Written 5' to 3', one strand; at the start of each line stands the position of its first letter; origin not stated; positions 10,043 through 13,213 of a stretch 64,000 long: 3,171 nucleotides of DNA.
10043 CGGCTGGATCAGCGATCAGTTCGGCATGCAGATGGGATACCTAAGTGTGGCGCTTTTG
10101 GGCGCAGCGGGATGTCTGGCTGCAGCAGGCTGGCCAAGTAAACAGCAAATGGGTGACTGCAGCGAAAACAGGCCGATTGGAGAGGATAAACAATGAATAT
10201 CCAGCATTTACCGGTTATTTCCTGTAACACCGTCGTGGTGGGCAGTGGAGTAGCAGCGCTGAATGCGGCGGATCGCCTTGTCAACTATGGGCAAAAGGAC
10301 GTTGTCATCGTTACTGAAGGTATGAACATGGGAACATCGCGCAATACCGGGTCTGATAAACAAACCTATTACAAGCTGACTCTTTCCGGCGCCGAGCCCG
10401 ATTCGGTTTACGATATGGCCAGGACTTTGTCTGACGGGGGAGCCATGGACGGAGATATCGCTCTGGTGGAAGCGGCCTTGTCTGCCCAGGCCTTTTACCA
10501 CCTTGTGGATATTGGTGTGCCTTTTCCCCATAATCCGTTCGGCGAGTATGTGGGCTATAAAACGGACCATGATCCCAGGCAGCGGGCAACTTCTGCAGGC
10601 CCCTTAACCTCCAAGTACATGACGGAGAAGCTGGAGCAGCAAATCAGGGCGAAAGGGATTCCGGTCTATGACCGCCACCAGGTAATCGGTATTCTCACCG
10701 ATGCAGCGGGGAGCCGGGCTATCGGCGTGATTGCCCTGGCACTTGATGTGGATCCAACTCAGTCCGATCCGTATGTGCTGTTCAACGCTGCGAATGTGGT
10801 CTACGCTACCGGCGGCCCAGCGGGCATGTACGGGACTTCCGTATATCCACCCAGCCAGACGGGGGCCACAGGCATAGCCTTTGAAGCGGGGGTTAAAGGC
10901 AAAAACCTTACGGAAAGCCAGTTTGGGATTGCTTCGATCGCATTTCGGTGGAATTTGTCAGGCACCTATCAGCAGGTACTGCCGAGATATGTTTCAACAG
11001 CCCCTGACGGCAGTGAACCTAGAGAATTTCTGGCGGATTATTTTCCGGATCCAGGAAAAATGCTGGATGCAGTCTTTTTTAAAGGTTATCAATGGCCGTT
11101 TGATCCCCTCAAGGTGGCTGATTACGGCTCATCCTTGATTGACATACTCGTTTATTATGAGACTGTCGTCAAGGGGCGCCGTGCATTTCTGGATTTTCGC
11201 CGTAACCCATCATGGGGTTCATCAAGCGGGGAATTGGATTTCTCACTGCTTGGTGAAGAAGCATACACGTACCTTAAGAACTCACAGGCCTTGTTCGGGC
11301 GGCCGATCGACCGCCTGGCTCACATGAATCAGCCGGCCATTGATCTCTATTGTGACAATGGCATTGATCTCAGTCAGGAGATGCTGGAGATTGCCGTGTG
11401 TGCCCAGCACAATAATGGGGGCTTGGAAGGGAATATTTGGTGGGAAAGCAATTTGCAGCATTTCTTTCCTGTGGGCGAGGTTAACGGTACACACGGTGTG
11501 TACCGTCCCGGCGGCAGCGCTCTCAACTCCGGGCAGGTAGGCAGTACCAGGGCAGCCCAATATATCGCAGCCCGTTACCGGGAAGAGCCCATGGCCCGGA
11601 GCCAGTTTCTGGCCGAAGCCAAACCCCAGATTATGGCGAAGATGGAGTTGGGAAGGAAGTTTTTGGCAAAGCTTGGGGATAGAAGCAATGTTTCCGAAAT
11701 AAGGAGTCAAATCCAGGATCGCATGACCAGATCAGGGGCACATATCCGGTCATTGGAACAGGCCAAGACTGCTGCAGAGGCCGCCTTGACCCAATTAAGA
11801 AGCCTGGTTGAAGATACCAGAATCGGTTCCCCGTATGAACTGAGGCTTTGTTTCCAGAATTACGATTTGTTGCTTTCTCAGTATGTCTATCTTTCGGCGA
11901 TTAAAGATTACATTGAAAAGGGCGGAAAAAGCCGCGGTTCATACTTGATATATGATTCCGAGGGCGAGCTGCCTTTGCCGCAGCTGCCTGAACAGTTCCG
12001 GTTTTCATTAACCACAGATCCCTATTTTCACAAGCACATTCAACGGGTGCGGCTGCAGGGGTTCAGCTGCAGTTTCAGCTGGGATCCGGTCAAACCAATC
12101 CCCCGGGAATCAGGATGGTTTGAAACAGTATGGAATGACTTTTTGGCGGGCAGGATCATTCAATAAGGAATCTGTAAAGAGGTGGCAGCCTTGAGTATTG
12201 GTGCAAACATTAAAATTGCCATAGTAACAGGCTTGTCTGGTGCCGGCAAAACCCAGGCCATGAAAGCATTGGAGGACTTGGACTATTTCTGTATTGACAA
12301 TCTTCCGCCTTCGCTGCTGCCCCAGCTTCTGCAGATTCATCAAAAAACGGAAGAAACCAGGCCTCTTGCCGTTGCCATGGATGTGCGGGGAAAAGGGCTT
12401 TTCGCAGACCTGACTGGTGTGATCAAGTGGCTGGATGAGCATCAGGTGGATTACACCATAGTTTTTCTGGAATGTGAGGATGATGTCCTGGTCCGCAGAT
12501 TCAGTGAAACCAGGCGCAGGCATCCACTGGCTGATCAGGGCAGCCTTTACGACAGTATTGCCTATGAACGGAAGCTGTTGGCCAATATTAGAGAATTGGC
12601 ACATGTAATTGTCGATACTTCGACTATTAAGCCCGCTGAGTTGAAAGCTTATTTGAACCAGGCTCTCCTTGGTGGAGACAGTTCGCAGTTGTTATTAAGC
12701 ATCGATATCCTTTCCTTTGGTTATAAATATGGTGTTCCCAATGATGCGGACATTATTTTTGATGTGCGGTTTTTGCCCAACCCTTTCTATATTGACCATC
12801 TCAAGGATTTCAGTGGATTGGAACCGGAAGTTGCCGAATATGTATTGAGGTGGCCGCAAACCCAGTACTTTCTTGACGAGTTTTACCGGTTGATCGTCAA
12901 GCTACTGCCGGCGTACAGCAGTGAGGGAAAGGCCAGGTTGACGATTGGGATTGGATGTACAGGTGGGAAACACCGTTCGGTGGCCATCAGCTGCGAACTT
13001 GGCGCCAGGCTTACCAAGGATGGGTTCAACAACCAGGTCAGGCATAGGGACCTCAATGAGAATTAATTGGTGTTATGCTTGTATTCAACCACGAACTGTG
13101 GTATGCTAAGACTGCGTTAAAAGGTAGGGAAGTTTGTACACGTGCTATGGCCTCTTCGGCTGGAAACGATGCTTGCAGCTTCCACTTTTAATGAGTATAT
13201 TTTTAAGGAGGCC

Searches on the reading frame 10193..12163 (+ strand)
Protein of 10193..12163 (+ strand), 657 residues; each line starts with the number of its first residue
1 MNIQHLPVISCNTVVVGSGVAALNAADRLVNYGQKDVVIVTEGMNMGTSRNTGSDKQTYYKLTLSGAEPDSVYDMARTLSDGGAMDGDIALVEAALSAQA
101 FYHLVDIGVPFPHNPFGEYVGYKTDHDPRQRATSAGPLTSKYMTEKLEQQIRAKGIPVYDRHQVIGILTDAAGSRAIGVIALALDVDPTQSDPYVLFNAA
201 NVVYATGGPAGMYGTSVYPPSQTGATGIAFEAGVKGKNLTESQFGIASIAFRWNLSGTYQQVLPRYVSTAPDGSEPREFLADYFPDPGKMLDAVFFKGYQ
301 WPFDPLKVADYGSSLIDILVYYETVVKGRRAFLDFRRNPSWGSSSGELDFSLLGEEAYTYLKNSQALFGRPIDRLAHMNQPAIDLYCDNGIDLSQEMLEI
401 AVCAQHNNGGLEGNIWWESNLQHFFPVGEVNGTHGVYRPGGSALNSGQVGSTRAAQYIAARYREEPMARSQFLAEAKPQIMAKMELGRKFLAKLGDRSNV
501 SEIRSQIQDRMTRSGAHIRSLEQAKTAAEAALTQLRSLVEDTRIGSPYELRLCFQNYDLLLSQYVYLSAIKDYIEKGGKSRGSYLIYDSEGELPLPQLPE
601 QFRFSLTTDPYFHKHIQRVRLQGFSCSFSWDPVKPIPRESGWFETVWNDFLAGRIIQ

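Call 76: search_protein_families(library=ncbifam, proteins=[window:10193-12163:+], max_evalue=1e-10)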
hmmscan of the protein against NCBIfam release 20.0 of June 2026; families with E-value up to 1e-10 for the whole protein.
window:10193-12163:+ (657 aa): 8 families
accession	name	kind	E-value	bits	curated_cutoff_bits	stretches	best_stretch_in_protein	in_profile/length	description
NF004900.0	PRK06263.1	equivalog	5e-26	91.4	718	1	385-582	326-519/546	fumarate reductase (CoM/CoB) subunit TfrA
NF005867.0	PRK07804.1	equivalog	3.3e-22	78.4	639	1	11-244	19-247/548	L-aspartate oxidase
TIGR00551.1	nadB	equivalog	6.1e-20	71.4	452.75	1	11-244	3-224/489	L-aspartate oxidase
TIGR01812.1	sdhA_frdA_Gneg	subfamily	3.5e-18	65.4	567.3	1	13-244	2-226/568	succinate dehydrogenase or fumarate reductase, flavoprotein subunit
NF005978.0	PRK08071.1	equivalog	1.5e-17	63.2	621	0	12-239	5-220/514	L-aspartate oxidase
NF005701.0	PRK07512.1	equivalog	9e-17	60.6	528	0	12-235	11-223/516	L-aspartate oxidase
NF004724.0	PRK06069.1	subfamily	1.1e-15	56.9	826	0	8-244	3-235/577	succinate dehydrogenase/fumarate reductase flavoprotein subunit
NF006567.0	PRK09077.1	equivalog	5.9e-13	47.9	629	0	9-245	7-243/537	L-aspartate oxidase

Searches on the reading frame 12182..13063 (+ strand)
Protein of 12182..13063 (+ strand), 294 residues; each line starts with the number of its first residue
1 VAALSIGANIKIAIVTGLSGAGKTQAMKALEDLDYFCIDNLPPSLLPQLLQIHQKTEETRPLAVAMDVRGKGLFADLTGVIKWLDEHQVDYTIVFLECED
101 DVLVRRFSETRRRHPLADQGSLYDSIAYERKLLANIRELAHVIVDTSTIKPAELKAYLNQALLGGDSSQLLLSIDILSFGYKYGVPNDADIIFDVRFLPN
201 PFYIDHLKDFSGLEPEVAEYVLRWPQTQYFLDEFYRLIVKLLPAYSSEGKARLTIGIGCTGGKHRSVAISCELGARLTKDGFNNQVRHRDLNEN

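Call 76: search_protein_families(library=ncbifam, proteins=[window:12182-13063:+], max_evalue=1e-10)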
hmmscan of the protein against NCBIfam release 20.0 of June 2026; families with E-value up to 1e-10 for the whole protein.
window:12182-13063:+ (294 aa): 1 family
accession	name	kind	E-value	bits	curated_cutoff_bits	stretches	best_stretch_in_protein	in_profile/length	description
NF003828.1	PRK05416.1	equivalog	7.4e-104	347.1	244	1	13-291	2-278/278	RNase adapter RapZ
